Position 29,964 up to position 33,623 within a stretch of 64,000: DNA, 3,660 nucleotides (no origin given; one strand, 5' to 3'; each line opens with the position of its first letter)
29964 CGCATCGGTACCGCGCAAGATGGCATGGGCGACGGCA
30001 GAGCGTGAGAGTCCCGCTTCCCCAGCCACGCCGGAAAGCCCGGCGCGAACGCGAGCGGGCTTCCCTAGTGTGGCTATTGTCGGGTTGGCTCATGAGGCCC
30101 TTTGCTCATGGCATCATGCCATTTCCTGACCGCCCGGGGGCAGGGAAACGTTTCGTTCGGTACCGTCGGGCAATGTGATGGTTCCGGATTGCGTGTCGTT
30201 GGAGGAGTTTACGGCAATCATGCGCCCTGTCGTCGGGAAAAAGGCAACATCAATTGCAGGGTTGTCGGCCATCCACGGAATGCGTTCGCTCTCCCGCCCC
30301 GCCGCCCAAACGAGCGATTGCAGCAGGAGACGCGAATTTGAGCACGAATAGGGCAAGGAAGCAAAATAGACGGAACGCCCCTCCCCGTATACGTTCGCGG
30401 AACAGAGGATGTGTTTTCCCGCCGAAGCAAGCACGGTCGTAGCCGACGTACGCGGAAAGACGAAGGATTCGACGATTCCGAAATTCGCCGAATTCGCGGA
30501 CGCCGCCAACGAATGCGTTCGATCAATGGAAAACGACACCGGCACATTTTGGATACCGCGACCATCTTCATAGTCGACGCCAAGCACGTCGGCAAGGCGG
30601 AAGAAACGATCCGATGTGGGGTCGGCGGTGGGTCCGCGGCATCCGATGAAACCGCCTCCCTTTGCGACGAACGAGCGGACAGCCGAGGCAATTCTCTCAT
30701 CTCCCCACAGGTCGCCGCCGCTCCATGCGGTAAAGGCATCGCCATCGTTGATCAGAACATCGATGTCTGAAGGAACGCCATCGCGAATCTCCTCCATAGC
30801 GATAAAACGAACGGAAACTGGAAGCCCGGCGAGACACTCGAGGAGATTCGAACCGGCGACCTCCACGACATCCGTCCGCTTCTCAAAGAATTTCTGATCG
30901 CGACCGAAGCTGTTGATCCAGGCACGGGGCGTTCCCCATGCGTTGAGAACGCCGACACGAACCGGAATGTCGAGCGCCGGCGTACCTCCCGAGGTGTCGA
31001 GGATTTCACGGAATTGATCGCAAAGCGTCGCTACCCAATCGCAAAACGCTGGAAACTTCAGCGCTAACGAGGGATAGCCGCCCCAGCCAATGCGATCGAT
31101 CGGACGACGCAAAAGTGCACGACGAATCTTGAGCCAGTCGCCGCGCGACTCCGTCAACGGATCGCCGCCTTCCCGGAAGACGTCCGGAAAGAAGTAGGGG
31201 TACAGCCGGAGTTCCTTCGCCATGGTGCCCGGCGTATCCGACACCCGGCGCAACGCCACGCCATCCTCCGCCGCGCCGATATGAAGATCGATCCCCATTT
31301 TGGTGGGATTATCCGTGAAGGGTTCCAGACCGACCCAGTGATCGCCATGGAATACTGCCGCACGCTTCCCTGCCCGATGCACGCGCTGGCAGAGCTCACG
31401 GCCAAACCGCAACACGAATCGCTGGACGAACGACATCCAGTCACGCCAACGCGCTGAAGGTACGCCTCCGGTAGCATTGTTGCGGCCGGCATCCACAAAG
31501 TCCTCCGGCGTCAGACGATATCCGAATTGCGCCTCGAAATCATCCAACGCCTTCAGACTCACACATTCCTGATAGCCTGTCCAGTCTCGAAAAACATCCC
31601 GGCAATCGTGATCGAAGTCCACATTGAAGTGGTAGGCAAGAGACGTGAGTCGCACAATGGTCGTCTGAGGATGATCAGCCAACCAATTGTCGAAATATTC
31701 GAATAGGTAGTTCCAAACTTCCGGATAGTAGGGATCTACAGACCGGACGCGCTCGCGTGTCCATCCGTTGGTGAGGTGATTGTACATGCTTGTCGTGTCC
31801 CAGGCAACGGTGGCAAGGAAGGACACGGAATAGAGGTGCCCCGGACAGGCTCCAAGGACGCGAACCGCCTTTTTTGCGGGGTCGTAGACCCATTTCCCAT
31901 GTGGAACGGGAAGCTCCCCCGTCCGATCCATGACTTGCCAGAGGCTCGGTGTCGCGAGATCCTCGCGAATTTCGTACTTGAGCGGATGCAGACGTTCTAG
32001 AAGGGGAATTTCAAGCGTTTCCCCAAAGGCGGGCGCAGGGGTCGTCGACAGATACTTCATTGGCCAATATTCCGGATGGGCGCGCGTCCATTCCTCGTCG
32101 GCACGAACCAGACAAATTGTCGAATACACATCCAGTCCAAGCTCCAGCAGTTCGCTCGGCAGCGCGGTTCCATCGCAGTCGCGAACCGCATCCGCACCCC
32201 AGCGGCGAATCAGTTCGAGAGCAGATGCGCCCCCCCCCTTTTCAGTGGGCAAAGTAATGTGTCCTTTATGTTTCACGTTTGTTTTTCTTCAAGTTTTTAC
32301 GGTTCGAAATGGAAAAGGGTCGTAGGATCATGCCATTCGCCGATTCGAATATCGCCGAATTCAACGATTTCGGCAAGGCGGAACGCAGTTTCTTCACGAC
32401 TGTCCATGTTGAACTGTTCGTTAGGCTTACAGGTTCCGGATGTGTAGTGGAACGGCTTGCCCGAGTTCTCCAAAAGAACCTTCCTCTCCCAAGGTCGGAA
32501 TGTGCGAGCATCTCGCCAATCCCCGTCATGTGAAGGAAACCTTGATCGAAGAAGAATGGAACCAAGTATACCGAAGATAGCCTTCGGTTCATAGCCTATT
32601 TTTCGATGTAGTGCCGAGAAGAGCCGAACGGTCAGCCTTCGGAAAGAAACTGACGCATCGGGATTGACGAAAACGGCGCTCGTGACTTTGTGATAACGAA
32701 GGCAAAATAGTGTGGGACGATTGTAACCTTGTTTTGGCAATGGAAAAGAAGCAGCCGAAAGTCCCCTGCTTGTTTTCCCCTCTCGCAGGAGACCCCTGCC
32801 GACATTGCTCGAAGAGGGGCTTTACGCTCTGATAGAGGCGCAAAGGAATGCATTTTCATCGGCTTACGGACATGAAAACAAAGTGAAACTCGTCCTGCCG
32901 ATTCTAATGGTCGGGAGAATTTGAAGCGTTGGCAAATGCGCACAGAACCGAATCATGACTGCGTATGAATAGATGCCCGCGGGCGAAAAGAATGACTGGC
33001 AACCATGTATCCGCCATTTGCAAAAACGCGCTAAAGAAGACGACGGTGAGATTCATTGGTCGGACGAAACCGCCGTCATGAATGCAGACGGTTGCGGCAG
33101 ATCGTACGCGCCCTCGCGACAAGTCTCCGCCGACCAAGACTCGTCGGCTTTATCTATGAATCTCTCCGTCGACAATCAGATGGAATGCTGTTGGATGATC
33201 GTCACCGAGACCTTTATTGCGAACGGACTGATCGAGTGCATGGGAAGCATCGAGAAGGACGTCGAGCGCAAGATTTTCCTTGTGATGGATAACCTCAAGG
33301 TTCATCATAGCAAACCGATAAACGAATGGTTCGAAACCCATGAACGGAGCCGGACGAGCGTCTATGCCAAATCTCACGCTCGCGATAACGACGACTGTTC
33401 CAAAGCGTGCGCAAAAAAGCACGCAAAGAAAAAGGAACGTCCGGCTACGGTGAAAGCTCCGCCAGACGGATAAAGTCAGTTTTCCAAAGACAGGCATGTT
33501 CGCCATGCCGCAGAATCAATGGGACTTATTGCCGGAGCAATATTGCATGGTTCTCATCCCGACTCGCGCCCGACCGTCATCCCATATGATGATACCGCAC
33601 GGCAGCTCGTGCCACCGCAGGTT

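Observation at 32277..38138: V-type ATPase operon starts abruptly at subunit B next to an IS630 remnant; catalytic A subunit (and E/C/F) absent upstream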

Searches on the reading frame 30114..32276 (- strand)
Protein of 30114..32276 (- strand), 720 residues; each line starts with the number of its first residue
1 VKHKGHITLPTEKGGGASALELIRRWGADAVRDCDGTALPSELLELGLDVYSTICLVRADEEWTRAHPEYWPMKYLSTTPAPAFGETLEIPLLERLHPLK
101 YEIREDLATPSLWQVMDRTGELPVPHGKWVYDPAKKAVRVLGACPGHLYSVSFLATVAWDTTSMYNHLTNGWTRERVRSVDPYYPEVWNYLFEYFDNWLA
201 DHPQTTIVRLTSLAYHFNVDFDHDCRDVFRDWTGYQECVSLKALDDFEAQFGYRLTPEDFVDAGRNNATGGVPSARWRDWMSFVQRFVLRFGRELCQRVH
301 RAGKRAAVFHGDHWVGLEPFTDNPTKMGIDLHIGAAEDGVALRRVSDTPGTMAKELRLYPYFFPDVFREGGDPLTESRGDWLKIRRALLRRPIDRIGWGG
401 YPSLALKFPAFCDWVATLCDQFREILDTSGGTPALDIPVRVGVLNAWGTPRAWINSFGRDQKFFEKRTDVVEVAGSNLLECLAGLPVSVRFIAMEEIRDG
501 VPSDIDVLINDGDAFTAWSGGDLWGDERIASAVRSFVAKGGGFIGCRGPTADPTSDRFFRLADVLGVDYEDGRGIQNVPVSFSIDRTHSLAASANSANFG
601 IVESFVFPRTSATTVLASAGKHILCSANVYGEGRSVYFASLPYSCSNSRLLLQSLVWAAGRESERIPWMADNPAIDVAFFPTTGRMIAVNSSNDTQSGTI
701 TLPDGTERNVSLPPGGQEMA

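Call 5: search_protein_families(library=pfam, proteins=[window:30114-32276:-])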
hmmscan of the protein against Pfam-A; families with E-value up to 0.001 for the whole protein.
window:30114-32276:- (720 aa): 4 families
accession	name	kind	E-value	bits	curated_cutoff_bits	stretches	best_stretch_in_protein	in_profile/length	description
PF09508.16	Lact_bio_phlase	-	7.1e-146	486.5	26.6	1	5-432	1-429/434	Lacto-N-biose phosphorylase N-terminal TIM barrel domain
PF17385.8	LBP_M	-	9.5e-58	195.8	25.2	1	440-662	1-220/221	Lacto-N-biose phosphorylase central domain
PF17386.8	LBP_C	-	2.5e-09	37.3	26.6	1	668-714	1-47/53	Lacto-N-biose phosphorylase C-terminal domain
PF06283.17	ThuA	-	0.00059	20.6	33.4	0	513-639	52-185/209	Trehalose utilisation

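Call 8: search_protein_families(library=ncbifam, proteins=[window:30114-32276:-])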
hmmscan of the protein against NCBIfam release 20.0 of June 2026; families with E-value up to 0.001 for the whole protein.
window:30114-32276:- (720 aa): 1 family
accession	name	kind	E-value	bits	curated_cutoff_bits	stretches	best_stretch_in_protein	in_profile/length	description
TIGR02336.1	TIGR02336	equivalog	1.6e-242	806.7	560.3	1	3-715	2-713/719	1,3-beta-galactosyl-N-acetylhexosamine phosphorylase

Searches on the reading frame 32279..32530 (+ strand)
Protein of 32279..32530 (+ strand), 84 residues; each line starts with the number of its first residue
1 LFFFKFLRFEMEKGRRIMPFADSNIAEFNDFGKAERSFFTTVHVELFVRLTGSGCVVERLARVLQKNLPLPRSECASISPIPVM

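Call 62: search_protein_families(library=ncbifam, max_evalue=1, proteins=[window:32279-32530:+])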
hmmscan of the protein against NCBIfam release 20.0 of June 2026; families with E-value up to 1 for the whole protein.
seq(84 aa): 0 families

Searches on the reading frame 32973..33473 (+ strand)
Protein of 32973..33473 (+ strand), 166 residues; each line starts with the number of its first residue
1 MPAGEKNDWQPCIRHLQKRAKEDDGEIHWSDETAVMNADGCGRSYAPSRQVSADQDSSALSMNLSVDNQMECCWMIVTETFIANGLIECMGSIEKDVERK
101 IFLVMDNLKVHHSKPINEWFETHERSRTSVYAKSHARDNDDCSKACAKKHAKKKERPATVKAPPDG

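Call 5: search_protein_families(library=pfam, proteins=[window:32973-33473:+])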
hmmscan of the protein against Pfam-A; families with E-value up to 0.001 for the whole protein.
window:32973-33473:+ (166 aa): 1 family
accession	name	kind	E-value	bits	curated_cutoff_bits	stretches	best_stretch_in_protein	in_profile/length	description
PF13358.12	DDE_3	-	4.5e-10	40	28.6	1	27-127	2-107/146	DDE superfamily endonuclease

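Call 8: search_protein_families(library=ncbifam, proteins=[window:32973-33473:+])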
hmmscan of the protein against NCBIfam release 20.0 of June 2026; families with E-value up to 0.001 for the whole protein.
window:32973-33473:+ (166 aa): 1 family
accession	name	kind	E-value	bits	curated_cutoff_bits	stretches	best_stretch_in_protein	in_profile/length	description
NF033545.0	transpos_IS630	equivalog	8e-13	48.5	100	1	17-125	136-249/299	IS630 family transposase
